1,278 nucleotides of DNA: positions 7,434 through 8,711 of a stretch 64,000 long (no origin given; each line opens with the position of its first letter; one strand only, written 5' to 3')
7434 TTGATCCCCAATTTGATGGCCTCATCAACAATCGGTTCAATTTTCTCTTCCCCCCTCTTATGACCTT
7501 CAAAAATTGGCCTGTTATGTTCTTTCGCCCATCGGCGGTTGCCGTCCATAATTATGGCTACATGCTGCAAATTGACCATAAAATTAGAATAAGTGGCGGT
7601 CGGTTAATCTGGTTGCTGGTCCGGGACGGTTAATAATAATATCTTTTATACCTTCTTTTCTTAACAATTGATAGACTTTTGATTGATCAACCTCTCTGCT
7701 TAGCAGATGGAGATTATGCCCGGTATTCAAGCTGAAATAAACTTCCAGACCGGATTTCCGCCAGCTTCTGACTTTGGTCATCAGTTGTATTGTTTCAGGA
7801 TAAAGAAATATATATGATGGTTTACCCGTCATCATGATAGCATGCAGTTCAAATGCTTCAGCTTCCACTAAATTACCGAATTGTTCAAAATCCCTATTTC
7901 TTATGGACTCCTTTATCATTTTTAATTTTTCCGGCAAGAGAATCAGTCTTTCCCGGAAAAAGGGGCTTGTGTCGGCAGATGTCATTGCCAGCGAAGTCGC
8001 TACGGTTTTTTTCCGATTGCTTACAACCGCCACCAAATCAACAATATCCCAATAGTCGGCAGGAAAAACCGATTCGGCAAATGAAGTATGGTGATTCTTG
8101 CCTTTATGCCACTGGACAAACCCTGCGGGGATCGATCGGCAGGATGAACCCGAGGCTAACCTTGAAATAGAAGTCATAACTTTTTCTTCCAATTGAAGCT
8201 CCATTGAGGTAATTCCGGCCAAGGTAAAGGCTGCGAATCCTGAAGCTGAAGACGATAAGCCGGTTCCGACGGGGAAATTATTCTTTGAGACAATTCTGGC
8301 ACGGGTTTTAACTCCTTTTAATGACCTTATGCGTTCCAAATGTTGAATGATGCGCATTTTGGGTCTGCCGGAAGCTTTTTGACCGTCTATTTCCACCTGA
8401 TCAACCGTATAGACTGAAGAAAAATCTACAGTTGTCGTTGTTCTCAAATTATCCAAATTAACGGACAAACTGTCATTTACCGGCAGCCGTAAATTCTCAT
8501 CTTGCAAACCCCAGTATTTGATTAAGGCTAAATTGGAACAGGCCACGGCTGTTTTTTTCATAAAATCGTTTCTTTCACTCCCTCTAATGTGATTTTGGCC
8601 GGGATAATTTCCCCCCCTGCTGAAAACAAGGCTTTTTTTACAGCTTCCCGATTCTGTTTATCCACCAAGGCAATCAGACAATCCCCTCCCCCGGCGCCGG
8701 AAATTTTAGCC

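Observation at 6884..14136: Complete archaeal-type mevalonate operon in a bacterium, with two MVK-like GHMP kinases and no obvious ERG8-type PMK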

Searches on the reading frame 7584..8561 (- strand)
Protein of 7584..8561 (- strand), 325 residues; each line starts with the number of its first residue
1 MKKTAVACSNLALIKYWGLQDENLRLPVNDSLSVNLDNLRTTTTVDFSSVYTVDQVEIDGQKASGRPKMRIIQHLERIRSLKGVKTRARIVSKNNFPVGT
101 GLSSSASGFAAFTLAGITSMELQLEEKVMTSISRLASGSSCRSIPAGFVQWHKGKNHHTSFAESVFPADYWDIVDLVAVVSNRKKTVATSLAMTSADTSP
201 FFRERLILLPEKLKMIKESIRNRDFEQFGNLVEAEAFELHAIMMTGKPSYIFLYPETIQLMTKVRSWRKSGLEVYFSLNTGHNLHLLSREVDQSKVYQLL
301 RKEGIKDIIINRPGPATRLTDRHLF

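Call 3: search_protein_families(library=pfam, proteins=[window:7584-8561:-])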
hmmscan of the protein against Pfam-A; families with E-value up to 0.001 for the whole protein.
window:7584-8561:- (325 aa): 3 families
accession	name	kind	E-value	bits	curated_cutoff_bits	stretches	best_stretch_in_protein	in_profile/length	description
PF22700.2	MVD-like_N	-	1.1e-51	175.1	27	1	7-162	1-157/157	Diphosphomevalonate decarboxylase-like N-terminal domain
PF18376.6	MDD_C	-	1.4e-15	58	23.2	1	176-302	2-132/186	Mevalonate 5-diphosphate decarboxylase C-terminal domain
PF00288.32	GHMP_kinases_N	-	1.2e-05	25.8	22.3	1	73-137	8-67/87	GHMP kinases N terminal domain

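Call 4: search_protein_families(library=ncbifam, proteins=[window:7584-8561:-], max_evalue=0.01)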
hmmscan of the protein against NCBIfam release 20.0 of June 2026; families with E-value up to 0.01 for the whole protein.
window:7584-8561:- (325 aa): 8 families
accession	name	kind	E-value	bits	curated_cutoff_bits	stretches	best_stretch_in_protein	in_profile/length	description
TIGR01240.1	mevDPdecarb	equivalog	7.2e-72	242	171.35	1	5-302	3-302/305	diphosphomevalonate decarboxylase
NF040704.1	IPP_alt_MvaD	equivalog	8.8e-57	192.6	475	1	2-322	1-319/323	phosphomevalonate decarboxylase MvaD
NF040847.1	mev_decarb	equivalog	5.9e-12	45.4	560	1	12-299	45-328/350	bisphosphomevalonate decarboxylase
NF040848.1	mev_kinase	equivalog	7.6e-07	28.4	440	1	6-302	9-303/323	mevalonate-3-kinase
TIGR00549.1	mevalon_kin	equivalog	0.00043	19.9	163.05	1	60-130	55-123/276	mevalonate kinase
NF003036.0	PRK03926.1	equivalog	0.00087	18.4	403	1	38-125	30-109/302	mevalonate kinase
TIGR01920.1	Shik_kin_archae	equivalog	0.0022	17.4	126.85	1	42-125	26-107/266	shikimate kinase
NF003006.0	PRK03817.1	equivalog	0.003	16.6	443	1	87-136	87-136/352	galactokinase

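Call 11: search_solved_structures(query=window:7584-8561:-, max_evalue=0.001)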
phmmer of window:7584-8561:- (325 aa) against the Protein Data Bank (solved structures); distinct sequences matched with E-value up to 0.001: 18.
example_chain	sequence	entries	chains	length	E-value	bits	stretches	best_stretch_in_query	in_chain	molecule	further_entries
6n0z_A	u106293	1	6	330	5.5e-68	232.7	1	3-322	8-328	Diphosphomevalonate decarboxylase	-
6n0x_A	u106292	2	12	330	7.1e-67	229.1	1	3-322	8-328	Diphosphomevalonate decarboxylase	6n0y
3qt5_A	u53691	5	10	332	1.9e-53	185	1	5-298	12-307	Mevalonate diphosphate decarboxylase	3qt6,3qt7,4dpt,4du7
3qt8_A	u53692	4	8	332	2e-53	184.9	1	5-298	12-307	Mevalonate diphosphate decarboxylase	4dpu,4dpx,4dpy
4dpw_A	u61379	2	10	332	5e-53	183.6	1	5-298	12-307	Mevalonate diphosphate decarboxylase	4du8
2hk2_A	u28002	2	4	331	3.1e-52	181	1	5-300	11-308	Diphosphomevalonate decarboxylase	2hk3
5v2l_A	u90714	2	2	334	3.8e-49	170.9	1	5-301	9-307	Mevalonate diphosphate decarboxylase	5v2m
6e2s_A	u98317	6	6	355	4.7e-49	170.6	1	5-301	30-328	Mevalonate diphosphate decarboxylase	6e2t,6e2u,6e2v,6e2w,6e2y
5gmd_A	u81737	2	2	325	3.4e-47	164.5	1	4-321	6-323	Diphosphomevalonate decarboxylase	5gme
4z7c_A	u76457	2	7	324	3.5e-47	164.4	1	4-321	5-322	Diphosphomevalonate decarboxylase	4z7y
6n10_A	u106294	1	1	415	5.2e-41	144.1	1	4-290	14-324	Diphosphomevalonate decarboxylase MVD1, peroxisomal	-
6xr5_A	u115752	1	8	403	1e-38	136.6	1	3-275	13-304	Diphosphomevalonate decarboxylase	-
3d4j_A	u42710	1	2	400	6.9e-38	133.9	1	4-256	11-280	Diphosphomevalonate decarboxylase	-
3f0n_A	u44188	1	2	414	1.8e-37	132.6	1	4-284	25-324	MEVALONATE PYROPHOSPHATE DECARBOXYLASE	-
2hke_A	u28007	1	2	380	8.7e-34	120.4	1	6-293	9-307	Diphosphomevalonate decarboxylase, putative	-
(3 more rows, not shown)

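Call 21: search_solved_structures(query=window:7584-8561:-, max_evalue=1e-45, show_alignments=5)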
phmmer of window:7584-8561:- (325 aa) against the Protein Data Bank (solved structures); distinct sequences matched with E-value up to 1e-45: 10.
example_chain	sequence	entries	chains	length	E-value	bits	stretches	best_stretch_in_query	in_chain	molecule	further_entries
6n0z_A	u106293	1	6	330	5.5e-68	232.7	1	3-322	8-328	Diphosphomevalonate decarboxylase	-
6n0x_A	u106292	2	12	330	7.1e-67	229.1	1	3-322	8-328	Diphosphomevalonate decarboxylase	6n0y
3qt5_A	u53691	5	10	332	1.9e-53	185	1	5-298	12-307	Mevalonate diphosphate decarboxylase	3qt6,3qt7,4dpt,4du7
3qt8_A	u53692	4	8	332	2e-53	184.9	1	5-298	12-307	Mevalonate diphosphate decarboxylase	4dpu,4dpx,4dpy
4dpw_A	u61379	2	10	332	5e-53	183.6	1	5-298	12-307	Mevalonate diphosphate decarboxylase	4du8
2hk2_A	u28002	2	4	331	3.1e-52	181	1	5-300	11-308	Diphosphomevalonate decarboxylase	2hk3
5v2l_A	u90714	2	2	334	3.8e-49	170.9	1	5-301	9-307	Mevalonate diphosphate decarboxylase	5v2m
6e2s_A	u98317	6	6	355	4.7e-49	170.6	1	5-301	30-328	Mevalonate diphosphate decarboxylase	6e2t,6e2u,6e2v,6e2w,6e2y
5gmd_A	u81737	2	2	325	3.4e-47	164.5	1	4-321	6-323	Diphosphomevalonate decarboxylase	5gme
4z7c_A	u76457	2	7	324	3.5e-47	164.4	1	4-321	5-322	Diphosphomevalonate decarboxylase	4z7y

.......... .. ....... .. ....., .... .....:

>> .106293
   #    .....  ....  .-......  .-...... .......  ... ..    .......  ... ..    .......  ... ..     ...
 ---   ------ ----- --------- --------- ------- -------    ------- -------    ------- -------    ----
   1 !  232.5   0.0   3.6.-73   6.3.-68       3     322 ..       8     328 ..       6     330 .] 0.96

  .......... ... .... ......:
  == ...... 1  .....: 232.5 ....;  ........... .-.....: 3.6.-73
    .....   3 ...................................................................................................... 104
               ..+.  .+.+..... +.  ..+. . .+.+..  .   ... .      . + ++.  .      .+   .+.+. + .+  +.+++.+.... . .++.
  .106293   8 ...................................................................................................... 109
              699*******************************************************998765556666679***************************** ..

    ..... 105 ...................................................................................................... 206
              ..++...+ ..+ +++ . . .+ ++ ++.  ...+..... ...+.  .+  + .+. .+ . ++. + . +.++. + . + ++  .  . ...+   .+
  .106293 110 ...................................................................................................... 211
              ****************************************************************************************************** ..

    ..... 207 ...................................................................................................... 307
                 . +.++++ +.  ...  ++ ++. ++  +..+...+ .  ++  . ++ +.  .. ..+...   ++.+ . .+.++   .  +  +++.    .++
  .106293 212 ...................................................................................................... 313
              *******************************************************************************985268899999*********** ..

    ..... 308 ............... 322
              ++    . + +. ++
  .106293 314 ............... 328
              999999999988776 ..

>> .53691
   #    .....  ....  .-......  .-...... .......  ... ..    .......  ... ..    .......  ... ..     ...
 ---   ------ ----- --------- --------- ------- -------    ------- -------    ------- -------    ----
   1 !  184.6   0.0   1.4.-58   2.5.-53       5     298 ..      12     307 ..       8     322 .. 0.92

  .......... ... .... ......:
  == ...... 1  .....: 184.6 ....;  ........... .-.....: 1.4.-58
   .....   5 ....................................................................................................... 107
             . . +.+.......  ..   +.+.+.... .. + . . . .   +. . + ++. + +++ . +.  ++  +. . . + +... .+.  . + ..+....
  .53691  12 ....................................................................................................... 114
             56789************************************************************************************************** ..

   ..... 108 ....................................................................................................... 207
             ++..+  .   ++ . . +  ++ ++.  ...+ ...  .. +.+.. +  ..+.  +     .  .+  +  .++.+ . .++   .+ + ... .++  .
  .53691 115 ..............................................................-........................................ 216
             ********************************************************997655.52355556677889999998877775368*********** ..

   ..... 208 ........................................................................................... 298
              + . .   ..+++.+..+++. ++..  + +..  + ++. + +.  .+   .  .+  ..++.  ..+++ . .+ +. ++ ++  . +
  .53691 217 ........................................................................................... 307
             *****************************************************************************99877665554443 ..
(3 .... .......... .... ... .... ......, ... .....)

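Call 30: find_homologous_proteins(query=window:7584-8561:-, max_evalue=0.00001)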
Query window:7584-8561:- (325 aa): 3232 proteins with E <= 0.00001 among 5739 candidates; the best 120 are listed.
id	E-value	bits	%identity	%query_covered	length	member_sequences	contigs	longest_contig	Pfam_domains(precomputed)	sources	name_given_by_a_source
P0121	3.4e-132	458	64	100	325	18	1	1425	PF00288.33,PF18376.7,PF22700.3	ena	-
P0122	4.5e-126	438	61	100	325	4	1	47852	PF00288.33,PF18376.7,PF22700.3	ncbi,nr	ncbi:diphosphomevalonate decarboxylase [Candidatus Gottesmanbacteria bacterium RIFCSPHIGHO2_12_FULL_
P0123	3.8e-111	389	56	100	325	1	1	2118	PF00288.33,PF18376.7,PF22700.3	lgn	-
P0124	4.0e-110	386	52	100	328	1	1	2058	PF00288.33,PF18376.7,PF22700.3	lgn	-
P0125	5.8e-109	382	55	97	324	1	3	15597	PF00288.33,PF18376.7,PF22700.3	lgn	-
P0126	3.3e-107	376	52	100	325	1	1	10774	PF00288.33,PF18376.7,PF22700.3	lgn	-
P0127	1.7e-106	374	53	100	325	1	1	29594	PF00288.33,PF18376.7,PF22700.3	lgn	-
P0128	7.6e-106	372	53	100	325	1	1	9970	PF00288.33,PF18376.7,PF22700.3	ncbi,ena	-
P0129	3.2e-105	370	54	100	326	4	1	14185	PF00288.33,PF18376.7,PF22700.3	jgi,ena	-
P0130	4.7e-105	369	52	100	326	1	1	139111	PF00288.33,PF18376.7,PF22700.3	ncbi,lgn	-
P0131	5.5e-105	369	52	100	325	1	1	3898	PF00288.33,PF18376.7,PF22700.3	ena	-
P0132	5.6e-105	369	51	100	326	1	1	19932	PF00288.33,PF18376.7,PF22700.3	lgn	-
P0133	1.1e-104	368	54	100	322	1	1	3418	PF00288.33,PF18376.7,PF22700.3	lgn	-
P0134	2.2e-104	367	52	100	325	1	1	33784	PF00288.33,PF18376.7,PF22700.3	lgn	-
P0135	2.7e-104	367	52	100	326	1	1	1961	PF00288.33,PF18376.7,PF22700.3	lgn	-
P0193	7.5e-100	352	51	100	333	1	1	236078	PF18376.7,PF22700.3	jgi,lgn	jgi:diphosphomevalonate decarboxylase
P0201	1.3e-99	351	52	100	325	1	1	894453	PF00288.33,PF18376.7,PF22700.3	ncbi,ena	-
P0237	2.0e-98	347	50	100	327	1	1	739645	PF00288.33,PF18376.7,PF22700.3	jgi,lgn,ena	-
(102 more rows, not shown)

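Call 44: find_encoding_contigs(protein=P0237, flank=10000, max_places=1)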
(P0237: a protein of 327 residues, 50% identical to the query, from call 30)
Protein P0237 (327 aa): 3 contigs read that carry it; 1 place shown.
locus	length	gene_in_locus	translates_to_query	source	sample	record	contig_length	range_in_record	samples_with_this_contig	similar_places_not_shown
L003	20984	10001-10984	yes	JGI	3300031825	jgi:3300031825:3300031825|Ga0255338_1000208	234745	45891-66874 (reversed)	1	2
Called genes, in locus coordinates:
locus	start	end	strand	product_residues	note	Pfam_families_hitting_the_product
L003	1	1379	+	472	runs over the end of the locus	PF00133:tRNA-synt_1 (faint), PF01406:tRNA-synt_1e, PF01921:tRNA-synt_1f (faint), PF09334:tRNA-synt_1g (weak)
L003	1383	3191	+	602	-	-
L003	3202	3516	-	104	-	-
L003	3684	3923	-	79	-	-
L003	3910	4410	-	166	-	PF04542:Sigma70_r2, PF08281:Sigma70_r4_2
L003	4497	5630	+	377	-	PF00368:HMG-CoA_red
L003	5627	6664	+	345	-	PF08540:HMG_CoA_synt_C (faint), PF08541:ACP_syn_III_C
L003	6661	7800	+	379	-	PF00108:Thiolase_N, PF00109:ketoacyl-synt (weak), PF08545:ACP_syn_III (faint), PF22691:Thiolase_C_1, PF02803:Thiolase_C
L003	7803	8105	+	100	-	PF01796:OB_ChsH2_C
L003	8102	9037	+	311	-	PF10509:GalKase_gal_bdg (weak), PF22700:MVD-like_N (weak), PF00288:GHMP_kinases_N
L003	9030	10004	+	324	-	PF00288:GHMP_kinases_N, PF08544:GHMP_kinases_C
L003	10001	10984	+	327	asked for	PF22700:MVD-like_N, PF00288:GHMP_kinases_N, PF18376:MDD_C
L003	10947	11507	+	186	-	PF00293:NUDIX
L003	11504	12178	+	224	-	PF01255:Prenyltransf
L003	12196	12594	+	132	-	PF01641:SelR, PF08271:Zn_Ribbon_TF (faint), PF24046:At4g08330 (faint)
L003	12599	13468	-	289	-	PF00892:EamA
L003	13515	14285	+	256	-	PF02673:BacA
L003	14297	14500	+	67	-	-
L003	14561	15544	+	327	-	PF00294:PfkB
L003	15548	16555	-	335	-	PF01116:F_bP_aldolase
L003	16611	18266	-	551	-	PF01565:FAD_binding_4, PF02913:FAD-oxidase_C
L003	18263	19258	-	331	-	PF02779:Transket_pyr, PF02780:Transketolase_C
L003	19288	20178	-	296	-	PF13292:DXP_synthase_N (weak), PF00456:Transketolase_N, PF00676:E1_dh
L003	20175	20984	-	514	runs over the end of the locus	PF13660:DUF4147, PF05161:MOFRL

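Call 45: find_encoding_contigs(protein=P0201, flank=10000, max_places=1)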
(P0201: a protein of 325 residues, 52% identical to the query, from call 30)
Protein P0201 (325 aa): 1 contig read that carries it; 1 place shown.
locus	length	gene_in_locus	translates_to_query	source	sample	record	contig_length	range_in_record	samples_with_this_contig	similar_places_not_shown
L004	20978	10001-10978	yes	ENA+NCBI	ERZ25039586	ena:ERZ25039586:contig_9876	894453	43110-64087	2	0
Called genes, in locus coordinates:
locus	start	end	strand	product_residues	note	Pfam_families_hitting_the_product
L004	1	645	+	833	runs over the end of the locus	PF00690:Cation_ATPase_N, PF00122:E1-E2_ATPase, PF00702:Hydrolase, PF13246:Cation_ATPase, PF00689:Cation_ATPase_C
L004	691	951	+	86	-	PF15919:HicB_lk_antitox (weak)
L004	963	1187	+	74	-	PF07927:HicA_toxin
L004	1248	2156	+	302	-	-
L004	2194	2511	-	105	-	-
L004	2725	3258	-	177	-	PF04542:Sigma70_r2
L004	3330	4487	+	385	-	PF00368:HMG-CoA_red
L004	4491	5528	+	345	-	PF08541:ACP_syn_III_C, PF08540:HMG_CoA_synt_C (weak)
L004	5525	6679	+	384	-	PF00108:Thiolase_N, PF08545:ACP_syn_III (faint), PF22691:Thiolase_C_1, PF02803:Thiolase_C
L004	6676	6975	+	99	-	PF01796:OB_ChsH2_C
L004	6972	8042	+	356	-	PF00288:GHMP_kinases_N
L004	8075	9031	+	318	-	PF00288:GHMP_kinases_N, PF08544:GHMP_kinases_C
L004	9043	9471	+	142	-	-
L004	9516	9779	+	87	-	PF15919:HicB_lk_antitox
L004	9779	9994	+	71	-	PF07927:HicA_toxin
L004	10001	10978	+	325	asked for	PF22700:MVD-like_N, PF00288:GHMP_kinases_N (weak), PF18376:MDD_C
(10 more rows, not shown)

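Call 46: find_encoding_contigs(protein=P0193, flank=10000, max_places=1)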
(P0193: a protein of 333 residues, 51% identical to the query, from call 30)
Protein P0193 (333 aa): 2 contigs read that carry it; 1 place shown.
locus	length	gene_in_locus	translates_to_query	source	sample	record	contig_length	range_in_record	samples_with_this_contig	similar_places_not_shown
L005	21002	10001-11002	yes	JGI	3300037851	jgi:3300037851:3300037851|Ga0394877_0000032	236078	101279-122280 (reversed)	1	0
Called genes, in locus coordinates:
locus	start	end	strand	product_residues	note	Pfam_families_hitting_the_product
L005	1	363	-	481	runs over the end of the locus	-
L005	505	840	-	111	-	PF18895:T4SS_pilin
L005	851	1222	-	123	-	PF18895:T4SS_pilin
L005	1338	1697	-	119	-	PF18895:T4SS_pilin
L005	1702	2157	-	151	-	-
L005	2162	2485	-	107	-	-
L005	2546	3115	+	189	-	PF07638:Sigma70_ECF (weak), PF04542:Sigma70_r2, PF08281:Sigma70_r4_2, PF04545:Sigma70_r4 (weak)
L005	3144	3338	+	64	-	-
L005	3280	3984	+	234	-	PF04893:Yip1 (weak)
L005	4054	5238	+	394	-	PF00368:HMG-CoA_red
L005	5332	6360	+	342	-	PF08545:ACP_syn_III (weak), PF08540:HMG_CoA_synt_C (faint), PF08541:ACP_syn_III_C (weak)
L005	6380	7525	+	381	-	PF00108:Thiolase_N, PF00109:ketoacyl-synt (weak), PF08545:ACP_syn_III (faint), PF02803:Thiolase_C, PF22691:Thiolase_C_1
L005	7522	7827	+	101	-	PF01796:OB_ChsH2_C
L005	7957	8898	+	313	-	PF00288:GHMP_kinases_N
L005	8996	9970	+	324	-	PF00288:GHMP_kinases_N, PF08544:GHMP_kinases_C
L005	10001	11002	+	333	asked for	PF22700:MVD-like_N, PF18376:MDD_C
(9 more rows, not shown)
